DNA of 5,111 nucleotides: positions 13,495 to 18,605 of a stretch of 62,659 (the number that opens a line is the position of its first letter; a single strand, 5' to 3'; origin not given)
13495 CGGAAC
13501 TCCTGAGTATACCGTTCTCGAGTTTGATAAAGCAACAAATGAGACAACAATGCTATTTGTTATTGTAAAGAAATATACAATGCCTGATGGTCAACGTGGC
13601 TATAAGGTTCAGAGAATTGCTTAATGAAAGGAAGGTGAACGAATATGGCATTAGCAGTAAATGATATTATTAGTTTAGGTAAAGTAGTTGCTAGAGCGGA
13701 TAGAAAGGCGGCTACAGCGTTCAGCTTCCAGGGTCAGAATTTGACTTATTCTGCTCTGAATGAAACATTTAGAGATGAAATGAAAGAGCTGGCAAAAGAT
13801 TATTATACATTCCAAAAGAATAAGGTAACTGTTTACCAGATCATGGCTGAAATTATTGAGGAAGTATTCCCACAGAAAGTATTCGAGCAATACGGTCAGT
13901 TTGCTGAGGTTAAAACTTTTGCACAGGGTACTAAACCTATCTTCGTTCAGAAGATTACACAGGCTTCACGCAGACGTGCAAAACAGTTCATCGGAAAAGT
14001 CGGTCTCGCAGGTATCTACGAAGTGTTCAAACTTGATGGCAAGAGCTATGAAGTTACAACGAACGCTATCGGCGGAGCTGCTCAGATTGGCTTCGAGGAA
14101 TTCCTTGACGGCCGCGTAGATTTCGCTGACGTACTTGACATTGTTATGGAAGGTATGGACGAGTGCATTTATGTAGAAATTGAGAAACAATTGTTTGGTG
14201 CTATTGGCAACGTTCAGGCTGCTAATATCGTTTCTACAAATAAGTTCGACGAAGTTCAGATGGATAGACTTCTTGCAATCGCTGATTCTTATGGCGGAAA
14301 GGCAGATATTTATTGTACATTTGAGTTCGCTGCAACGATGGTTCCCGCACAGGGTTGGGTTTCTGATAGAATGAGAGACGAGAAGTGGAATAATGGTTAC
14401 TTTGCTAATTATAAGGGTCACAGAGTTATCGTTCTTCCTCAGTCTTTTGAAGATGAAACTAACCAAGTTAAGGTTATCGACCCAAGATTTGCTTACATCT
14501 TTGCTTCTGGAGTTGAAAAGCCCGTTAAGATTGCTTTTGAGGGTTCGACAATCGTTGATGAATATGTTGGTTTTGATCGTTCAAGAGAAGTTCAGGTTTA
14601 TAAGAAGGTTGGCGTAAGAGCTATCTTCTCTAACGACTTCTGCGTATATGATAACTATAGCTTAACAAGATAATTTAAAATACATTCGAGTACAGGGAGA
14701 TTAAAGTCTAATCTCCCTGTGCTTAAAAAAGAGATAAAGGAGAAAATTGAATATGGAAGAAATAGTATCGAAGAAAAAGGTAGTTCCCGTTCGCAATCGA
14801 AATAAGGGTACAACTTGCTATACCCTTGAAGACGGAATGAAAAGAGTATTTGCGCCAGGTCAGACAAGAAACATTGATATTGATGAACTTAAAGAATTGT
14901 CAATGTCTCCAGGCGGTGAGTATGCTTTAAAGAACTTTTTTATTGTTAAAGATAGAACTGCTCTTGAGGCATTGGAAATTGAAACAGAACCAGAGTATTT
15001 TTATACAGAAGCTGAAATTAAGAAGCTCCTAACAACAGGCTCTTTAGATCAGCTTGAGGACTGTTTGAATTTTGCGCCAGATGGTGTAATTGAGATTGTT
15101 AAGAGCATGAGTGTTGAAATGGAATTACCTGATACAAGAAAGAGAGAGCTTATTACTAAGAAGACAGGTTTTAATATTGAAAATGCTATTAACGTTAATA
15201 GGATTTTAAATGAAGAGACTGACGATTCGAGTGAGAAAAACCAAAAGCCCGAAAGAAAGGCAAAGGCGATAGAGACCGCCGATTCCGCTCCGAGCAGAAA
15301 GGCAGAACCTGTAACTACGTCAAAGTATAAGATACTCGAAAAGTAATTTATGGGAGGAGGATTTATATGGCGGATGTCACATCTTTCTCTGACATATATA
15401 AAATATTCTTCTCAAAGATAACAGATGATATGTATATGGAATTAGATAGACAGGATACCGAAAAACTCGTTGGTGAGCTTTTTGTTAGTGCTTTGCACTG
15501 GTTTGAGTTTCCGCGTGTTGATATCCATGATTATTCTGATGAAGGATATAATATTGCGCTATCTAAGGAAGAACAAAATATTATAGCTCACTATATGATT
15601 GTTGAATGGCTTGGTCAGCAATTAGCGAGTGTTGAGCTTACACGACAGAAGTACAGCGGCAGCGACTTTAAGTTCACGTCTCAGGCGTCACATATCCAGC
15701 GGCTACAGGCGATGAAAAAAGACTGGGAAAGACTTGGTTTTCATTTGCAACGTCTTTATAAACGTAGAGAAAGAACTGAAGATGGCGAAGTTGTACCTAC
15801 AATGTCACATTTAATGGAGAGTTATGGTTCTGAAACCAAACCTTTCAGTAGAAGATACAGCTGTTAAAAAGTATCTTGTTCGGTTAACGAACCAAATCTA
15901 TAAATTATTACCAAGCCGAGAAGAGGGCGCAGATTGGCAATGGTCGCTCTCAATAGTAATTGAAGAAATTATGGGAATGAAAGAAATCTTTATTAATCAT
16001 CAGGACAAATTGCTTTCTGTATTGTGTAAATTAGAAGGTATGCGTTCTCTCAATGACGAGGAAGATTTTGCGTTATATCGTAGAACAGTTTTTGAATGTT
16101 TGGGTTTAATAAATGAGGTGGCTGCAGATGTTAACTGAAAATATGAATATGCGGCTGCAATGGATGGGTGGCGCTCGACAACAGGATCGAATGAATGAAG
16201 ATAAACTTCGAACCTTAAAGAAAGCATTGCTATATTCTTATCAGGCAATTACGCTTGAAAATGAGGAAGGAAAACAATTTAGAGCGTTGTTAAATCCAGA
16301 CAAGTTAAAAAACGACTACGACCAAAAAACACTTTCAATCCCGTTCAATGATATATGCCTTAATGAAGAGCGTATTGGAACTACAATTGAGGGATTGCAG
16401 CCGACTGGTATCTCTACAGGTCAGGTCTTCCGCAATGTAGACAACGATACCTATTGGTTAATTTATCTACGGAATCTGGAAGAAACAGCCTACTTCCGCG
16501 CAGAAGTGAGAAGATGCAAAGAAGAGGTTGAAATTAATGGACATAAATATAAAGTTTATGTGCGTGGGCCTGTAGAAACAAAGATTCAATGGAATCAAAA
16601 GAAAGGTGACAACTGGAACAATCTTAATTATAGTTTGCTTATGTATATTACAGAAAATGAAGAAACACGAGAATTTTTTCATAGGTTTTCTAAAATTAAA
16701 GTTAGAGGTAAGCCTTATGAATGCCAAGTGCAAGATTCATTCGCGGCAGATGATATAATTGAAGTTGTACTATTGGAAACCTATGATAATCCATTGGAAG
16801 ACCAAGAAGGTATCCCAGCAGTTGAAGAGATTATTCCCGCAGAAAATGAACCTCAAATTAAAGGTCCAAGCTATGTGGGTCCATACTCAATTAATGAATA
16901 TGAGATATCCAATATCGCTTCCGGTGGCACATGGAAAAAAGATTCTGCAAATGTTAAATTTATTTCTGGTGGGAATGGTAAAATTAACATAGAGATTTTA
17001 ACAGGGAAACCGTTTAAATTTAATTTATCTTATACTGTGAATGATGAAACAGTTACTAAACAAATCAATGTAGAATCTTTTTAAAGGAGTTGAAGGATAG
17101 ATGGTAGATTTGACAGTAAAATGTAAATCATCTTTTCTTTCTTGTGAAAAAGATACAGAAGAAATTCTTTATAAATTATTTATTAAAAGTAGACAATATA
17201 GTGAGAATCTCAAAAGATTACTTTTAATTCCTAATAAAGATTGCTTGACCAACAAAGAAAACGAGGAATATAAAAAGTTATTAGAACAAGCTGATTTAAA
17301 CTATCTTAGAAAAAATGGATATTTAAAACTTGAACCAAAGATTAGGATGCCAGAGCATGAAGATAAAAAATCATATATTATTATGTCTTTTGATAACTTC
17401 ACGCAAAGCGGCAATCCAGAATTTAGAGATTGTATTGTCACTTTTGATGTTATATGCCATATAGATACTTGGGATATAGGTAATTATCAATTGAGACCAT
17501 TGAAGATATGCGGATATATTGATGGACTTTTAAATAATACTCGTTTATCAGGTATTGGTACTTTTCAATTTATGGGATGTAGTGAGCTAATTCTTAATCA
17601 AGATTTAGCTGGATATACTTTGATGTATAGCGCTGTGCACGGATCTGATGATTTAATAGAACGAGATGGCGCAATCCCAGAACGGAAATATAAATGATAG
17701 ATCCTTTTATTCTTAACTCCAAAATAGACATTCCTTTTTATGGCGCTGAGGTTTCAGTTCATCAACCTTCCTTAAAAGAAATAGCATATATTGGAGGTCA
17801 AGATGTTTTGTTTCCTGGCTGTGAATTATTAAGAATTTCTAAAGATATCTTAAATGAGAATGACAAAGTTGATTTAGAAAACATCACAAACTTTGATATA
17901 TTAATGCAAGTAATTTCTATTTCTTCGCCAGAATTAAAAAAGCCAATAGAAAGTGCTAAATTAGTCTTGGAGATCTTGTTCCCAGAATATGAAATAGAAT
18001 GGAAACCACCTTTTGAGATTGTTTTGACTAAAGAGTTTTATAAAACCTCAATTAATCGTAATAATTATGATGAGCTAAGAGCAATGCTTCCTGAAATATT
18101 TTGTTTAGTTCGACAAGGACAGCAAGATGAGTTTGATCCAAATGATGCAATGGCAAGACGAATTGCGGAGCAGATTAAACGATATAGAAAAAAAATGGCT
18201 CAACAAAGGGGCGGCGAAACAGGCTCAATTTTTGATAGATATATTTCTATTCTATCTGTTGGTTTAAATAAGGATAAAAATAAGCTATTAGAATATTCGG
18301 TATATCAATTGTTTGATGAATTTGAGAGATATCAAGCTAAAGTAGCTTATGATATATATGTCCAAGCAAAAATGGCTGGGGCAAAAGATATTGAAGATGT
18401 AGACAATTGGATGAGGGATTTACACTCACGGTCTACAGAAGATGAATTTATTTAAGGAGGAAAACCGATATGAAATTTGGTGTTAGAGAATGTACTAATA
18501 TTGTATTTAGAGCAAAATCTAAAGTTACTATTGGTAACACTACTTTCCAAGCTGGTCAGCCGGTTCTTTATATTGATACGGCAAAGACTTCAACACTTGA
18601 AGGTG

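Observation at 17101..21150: AT-rich accessory genes, including a 495-aa unknown, inserted into the head-tail module and followed by a perfect consensus promoter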

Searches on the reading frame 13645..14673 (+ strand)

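Call 8: search_protein_families(library=phrogs, proteins=[window:13645-14673:+], max_evalue=0.01)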
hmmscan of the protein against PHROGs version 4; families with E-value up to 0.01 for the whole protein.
window:13645-14673:+ (342 aa): 4 families
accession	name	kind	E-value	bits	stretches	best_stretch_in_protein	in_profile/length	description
phrog_4088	-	unknown function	7.1e-56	190.9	1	26-336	19-330/332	-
phrog_22779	-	unknown function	3.3e-05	24.6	1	148-314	10-176/205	-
phrog_27131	-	unknown function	6.9e-05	24.1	1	15-100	11-95/119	-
phrog_16565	-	unknown function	0.0013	19.1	1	169-278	142-254/312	-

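Call 9: search_protein_families(library=pfam, proteins=[window:13645-14673:+], max_evalue=0.1)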
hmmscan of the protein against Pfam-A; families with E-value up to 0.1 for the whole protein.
window:13645-14673:+ (342 aa): 0 families

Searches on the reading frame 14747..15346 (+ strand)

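Call 8: search_protein_families(library=phrogs, proteins=[window:14747-15346:+], max_evalue=0.01)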
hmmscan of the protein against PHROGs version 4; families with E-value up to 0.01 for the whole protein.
window:14747-15346:+ (199 aa): 1 family
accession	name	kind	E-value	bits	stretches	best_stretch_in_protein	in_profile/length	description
phrog_30998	-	unknown function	6.5e-07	29.9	1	11-184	21-201/224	-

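Call 9: search_protein_families(library=pfam, proteins=[window:14747-15346:+], max_evalue=0.1)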
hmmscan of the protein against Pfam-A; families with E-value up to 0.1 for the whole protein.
window:14747-15346:+ (199 aa): 0 families

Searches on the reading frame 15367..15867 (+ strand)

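Call 8: search_protein_families(library=phrogs, proteins=[window:15367-15867:+], max_evalue=0.01)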
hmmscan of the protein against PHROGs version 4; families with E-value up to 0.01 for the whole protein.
window:15367-15867:+ (166 aa): 1 family
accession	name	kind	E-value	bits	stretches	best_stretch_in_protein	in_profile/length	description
phrog_3853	-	unknown function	1.1e-27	97.7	1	4-132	2-137/146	-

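Call 9: search_protein_families(library=pfam, proteins=[window:15367-15867:+], max_evalue=0.1)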
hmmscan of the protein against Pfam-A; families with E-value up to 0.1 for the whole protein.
window:15367-15867:+ (166 aa): 1 family
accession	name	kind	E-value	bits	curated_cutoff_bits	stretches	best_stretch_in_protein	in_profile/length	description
PF01385.25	OrfB_IS605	-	0.076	13.7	30.5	0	101-154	51-104/120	Probable transposase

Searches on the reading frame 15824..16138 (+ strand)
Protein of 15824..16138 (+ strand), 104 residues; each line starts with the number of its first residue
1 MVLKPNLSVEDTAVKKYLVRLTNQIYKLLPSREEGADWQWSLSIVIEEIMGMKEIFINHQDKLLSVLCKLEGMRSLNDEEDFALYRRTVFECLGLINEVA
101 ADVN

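Call 8: search_protein_families(library=phrogs, proteins=[window:15824-16138:+], max_evalue=0.01)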
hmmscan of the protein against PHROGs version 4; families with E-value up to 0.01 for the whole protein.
window:15824-16138:+ (104 aa): 2 families
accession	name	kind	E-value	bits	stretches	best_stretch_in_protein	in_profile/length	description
phrog_29637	-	unknown function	1.2e-12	49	1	7-98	10-98/104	-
phrog_5523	-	unknown function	3.8e-08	34.5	1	11-102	6-101/104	-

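Call 9: search_protein_families(library=pfam, proteins=[window:15824-16138:+], max_evalue=0.1)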
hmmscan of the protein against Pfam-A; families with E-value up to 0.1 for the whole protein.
window:15824-16138:+ (104 aa): 0 families

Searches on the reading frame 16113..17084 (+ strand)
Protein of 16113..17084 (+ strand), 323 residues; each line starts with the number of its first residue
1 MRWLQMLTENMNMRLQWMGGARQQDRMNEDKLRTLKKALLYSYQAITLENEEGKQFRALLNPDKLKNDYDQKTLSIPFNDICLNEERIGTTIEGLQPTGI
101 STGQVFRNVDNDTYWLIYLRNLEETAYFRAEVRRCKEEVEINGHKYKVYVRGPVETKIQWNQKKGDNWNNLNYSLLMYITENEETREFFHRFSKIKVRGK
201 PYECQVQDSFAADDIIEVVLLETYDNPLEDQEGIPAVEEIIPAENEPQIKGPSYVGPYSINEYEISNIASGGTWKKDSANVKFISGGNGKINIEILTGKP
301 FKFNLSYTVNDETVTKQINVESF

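Call 8: search_protein_families(library=phrogs, proteins=[window:16113-17084:+], max_evalue=0.01)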
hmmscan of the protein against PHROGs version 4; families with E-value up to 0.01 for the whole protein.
window:16113-17084:+ (323 aa): 1 family
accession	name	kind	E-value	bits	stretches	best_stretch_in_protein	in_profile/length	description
phrog_31155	-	unknown function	1.1e-08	35.9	1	92-268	103-289/353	-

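Call 9: search_protein_families(library=pfam, proteins=[window:16113-17084:+], max_evalue=0.1)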
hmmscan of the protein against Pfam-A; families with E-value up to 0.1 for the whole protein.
window:16113-17084:+ (323 aa): 1 family
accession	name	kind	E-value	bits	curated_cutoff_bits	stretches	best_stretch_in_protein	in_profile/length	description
PF22387.1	PhiCb5_coat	-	0.0055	17.2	27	1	101-147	13-58/89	Phage phiCb5, coat protein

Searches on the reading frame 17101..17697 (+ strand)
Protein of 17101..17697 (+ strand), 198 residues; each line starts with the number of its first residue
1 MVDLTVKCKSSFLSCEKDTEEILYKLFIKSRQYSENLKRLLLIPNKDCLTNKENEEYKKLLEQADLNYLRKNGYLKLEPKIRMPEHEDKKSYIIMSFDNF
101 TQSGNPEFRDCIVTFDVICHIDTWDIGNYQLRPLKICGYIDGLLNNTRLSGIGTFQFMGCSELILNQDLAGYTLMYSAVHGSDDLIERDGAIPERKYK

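Call 8: search_protein_families(library=phrogs, proteins=[window:17101-17697:+], max_evalue=0.01)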
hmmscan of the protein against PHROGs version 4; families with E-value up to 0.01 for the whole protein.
window:17101-17697:+ (198 aa): 3 families
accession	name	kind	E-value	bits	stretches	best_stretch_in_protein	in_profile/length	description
phrog_6123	-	head and packaging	4.7e-16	59.9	1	33-179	37-182/185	virion structural protein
phrog_9587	-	unknown function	6.9e-05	24.2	1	21-176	6-161/167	-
phrog_11509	-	unknown function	0.00087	20.1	1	88-178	52-143/149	-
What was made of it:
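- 17101..17697 (+): YomW-like neck/tail-completion gene (198 aa); a core gene, not cargo. phrog_6123 'virion structural protein', E 4.7e-16 (call 8).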

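Call 9: search_protein_families(library=pfam, proteins=[window:17101-17697:+], max_evalue=0.1)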
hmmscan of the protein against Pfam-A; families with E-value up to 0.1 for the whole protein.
window:17101-17697:+ (198 aa): 1 family
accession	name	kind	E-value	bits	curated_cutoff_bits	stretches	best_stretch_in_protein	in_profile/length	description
PF18691.7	Cdc13_OB2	-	0.096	13.2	25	0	21-49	24-52/111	Cell division control protein 13, OB2 domain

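Call 64: search_solved_structures(query=window:17101-17697:+, max_evalue=1)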
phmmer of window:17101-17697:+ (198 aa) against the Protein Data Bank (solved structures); distinct sequences matched with E-value up to 1: 2.
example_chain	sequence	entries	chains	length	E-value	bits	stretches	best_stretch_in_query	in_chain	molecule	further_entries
1ksi_A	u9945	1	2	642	0.72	12.8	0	12-50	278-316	COPPER AMINE OXIDASE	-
1w2z_A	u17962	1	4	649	0.73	12.7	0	12-50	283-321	AMINE OXIDASE, COPPER CONTAINING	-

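Call 96: find_related_loci(query=window:17101-17697:+, collection=genome_contigs, flank=6000)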
Query window:17101-17697:+ (198 aa) in genome_contigs; peptide patterns used: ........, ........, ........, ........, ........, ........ (x = any residue, [..] = any of these).
38 stretches matched a pattern; 1 encode a relative of the query (tblastn E <= 1e-3); 1 distinct loci.
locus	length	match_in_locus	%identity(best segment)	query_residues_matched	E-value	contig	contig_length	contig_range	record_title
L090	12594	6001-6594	91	1-198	2e-124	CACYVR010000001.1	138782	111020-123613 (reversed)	uncultured Methanobrevibacter sp. isolate RUG12316 genome assembly, contig: RUG12316_asm_1, whole genome shotgun sequenc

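Call 99: search_protein_families(library=phrogs, proteins=[L090:7339-8181:+, L090:9623-11152:+, L090:11229-11780:+], max_evalue=0.01)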
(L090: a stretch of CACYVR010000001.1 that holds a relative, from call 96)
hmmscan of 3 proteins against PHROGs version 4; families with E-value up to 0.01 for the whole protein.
L090:7339-8181:+ (280 aa): 1 family
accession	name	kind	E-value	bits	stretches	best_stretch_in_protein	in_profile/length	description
phrog_4645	-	DNA, RNA and nucleotide metabolism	7e-42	144.6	1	34-276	48-302/308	endonuclease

L090:9623-11152:+ (509 aa): 0 families

L090:11229-11780:+ (183 aa): 2 families
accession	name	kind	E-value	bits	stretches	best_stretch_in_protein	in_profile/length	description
phrog_30570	-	unknown function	4.8e-07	30.8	1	31-117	30-116/169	-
phrog_7383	-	unknown function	5.9e-05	23.9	1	74-166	77-151/162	-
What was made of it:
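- On Free-standing homing endonuclease: The phrog_4645 endonuclease shows the expected sporadic pattern (L090:7339-8181; call 99).
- Closest known: Free-standing homing endonuclease genes of large phages. Different: Those genes are sporadic (call 99) and are recognised by HMMs.
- By contrast, the true endonuclease insertion is present in L090 and absent from the window (call 99).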

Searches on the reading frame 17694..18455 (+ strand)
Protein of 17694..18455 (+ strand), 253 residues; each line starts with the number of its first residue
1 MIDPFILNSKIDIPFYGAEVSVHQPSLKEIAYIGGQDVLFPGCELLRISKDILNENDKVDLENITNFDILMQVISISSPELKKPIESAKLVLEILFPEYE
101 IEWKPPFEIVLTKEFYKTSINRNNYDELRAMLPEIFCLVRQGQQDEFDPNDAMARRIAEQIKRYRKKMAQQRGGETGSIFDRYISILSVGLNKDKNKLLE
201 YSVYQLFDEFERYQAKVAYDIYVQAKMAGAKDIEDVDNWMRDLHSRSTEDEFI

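Call 8: search_protein_families(library=phrogs, proteins=[window:17694-18455:+], max_evalue=0.01)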
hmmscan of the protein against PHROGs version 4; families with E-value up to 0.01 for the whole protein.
window:17694-18455:+ (253 aa): 1 family
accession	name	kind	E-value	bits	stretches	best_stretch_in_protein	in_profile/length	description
phrog_4051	-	unknown function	3.7e-28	99.7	1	5-242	10-244/247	-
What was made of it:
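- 17694..18455 (+): YomV-like gene (253 aa); a core gene of the module. phrog_4051, E 3.7e-28 (call 8).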

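Call 9: search_protein_families(library=pfam, proteins=[window:17694-18455:+], max_evalue=0.1)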
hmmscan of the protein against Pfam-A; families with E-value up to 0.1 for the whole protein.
window:17694-18455:+ (253 aa): 0 families

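Call 65: search_solved_structures(query=window:17694-18455:+, max_evalue=1)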
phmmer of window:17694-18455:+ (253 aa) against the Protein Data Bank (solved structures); distinct sequences matched with E-value up to 1: 0.
